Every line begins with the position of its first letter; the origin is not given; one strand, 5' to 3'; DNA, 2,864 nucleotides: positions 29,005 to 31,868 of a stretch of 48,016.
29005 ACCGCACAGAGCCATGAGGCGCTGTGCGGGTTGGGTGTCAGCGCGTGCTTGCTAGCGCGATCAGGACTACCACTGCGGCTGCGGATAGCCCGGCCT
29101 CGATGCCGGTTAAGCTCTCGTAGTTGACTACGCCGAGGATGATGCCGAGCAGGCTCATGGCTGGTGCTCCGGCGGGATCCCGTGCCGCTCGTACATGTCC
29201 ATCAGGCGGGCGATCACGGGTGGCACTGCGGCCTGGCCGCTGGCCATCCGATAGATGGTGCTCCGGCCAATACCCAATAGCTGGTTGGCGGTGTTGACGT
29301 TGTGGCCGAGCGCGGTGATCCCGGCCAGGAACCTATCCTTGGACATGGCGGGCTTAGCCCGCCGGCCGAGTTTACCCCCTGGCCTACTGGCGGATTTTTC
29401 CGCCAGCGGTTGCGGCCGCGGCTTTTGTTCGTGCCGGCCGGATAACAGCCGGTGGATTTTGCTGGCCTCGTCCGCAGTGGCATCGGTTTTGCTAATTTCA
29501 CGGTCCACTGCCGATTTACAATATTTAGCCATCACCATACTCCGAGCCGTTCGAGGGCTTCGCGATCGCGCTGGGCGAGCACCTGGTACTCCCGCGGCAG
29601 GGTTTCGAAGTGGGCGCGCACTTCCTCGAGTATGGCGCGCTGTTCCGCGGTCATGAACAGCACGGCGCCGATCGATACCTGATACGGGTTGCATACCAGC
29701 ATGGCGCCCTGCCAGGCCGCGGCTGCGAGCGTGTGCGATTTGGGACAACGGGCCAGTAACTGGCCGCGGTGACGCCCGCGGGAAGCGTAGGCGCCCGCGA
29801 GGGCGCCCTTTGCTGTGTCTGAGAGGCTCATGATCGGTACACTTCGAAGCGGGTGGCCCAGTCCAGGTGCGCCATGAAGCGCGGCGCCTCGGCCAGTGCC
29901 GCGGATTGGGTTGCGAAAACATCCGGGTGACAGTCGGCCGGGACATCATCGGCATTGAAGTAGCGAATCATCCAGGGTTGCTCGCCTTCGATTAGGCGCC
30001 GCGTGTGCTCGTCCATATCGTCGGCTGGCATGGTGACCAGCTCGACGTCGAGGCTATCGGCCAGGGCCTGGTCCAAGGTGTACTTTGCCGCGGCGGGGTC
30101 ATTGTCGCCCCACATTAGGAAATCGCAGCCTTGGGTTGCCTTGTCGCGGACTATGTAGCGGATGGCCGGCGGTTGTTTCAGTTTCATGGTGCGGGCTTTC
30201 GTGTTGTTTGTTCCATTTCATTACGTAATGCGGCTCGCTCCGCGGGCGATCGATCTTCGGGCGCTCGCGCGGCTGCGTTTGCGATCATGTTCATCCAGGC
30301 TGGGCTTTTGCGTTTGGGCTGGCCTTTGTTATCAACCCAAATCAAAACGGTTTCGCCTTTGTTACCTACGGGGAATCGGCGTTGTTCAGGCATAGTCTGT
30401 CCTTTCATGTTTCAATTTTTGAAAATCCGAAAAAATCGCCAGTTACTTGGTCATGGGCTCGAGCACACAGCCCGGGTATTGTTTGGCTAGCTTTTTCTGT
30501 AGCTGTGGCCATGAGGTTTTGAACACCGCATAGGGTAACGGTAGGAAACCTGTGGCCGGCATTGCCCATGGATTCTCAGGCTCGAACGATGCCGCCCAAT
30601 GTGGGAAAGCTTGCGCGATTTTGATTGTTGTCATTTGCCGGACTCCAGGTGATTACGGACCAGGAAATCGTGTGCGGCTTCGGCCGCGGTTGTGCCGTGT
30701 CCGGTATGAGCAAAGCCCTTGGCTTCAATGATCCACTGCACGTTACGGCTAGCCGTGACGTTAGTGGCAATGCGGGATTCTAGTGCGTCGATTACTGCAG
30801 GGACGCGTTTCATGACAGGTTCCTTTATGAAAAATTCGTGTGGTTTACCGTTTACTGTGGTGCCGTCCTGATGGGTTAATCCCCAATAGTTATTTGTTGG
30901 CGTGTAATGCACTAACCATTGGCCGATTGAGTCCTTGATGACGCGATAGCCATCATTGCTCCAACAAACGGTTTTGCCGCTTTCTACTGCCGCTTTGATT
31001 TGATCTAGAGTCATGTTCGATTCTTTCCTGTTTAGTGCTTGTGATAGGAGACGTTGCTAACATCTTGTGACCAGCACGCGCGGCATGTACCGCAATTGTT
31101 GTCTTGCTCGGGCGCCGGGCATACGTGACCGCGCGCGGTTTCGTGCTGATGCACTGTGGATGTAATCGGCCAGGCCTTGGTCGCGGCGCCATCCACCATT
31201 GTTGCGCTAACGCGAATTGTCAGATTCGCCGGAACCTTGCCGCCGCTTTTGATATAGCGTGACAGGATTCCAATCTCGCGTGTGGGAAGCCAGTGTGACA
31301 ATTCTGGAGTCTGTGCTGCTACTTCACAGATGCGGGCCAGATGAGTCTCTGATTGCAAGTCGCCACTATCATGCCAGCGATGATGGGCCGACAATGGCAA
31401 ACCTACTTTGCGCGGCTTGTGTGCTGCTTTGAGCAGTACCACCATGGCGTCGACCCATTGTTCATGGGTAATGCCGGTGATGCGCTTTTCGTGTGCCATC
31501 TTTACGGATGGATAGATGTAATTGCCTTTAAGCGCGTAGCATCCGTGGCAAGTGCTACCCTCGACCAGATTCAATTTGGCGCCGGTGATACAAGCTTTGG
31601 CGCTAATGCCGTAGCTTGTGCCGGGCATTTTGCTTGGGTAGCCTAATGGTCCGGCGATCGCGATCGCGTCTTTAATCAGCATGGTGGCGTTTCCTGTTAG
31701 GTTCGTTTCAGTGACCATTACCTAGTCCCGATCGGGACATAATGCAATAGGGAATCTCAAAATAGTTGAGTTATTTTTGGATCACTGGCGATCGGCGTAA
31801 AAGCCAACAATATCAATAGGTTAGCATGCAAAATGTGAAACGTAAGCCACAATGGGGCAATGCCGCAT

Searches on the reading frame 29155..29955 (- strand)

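Call 44: search_protein_families(library=pfam, proteins=[window:29155-29955:-], max_evalue=0.01)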
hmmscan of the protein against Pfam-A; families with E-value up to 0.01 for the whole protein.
window:29155-29955:- (266 aa): 1 family
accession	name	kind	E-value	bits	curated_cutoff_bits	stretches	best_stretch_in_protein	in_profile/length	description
PF13560.12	HTH_31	-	5.5e-05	23.8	27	1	220-256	17-55/64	Helix-turn-helix domain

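Call 77: search_protein_families(library=phrogs, proteins=[window:29155-29955:-], max_evalue=0.001)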
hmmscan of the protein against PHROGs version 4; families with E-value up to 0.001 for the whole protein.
window:29155-29955:- (266 aa): 0 families

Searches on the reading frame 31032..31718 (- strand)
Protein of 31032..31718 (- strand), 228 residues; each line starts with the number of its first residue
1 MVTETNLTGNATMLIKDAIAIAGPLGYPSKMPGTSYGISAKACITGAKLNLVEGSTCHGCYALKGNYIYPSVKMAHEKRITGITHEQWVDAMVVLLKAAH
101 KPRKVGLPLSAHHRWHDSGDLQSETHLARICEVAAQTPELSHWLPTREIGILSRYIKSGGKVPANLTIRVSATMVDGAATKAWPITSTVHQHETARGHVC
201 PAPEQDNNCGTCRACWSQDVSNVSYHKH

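Call 44: search_protein_families(library=pfam, proteins=[window:31032-31718:-], max_evalue=0.01)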
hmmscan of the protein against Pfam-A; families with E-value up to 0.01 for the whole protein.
window:31032-31718:- (228 aa): 1 family
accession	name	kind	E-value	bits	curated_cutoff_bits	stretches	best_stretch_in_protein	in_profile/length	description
PF17338.8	GP88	-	6.2e-25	88.8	24.4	1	40-177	42-165/230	Gene product 88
